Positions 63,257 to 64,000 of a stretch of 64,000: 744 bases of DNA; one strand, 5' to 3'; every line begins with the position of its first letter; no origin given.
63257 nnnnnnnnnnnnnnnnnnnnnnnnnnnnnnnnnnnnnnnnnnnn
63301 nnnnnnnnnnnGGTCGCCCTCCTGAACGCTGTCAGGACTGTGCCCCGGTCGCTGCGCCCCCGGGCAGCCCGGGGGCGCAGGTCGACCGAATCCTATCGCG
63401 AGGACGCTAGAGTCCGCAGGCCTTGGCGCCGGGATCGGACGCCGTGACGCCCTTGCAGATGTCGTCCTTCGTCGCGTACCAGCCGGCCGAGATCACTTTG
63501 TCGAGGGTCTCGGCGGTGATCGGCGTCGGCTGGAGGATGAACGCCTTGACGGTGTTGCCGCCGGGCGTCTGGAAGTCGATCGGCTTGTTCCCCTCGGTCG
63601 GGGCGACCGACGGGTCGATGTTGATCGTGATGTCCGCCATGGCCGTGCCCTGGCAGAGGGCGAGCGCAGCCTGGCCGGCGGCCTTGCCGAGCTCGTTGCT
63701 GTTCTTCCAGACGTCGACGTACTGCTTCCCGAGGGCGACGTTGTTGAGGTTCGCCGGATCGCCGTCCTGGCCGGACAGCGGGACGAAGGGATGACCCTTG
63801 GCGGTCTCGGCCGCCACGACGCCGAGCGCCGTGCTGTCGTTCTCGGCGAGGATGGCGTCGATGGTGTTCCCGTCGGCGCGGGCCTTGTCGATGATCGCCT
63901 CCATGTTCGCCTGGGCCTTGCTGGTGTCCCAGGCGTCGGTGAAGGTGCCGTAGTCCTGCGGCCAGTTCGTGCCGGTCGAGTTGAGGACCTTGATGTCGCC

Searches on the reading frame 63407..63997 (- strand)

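Call 50: search_protein_families(library=pfam, proteins=[window:63407-63997:-], max_evalue=0.001)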
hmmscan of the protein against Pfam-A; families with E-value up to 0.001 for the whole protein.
window:63407-63997:- (196 aa): 1 family
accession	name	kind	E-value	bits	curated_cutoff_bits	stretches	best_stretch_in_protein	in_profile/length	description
PF13407.12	Peripla_BP_4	-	2.7e-14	53.8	35.1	1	19-118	156-257/258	Periplasmic binding protein domain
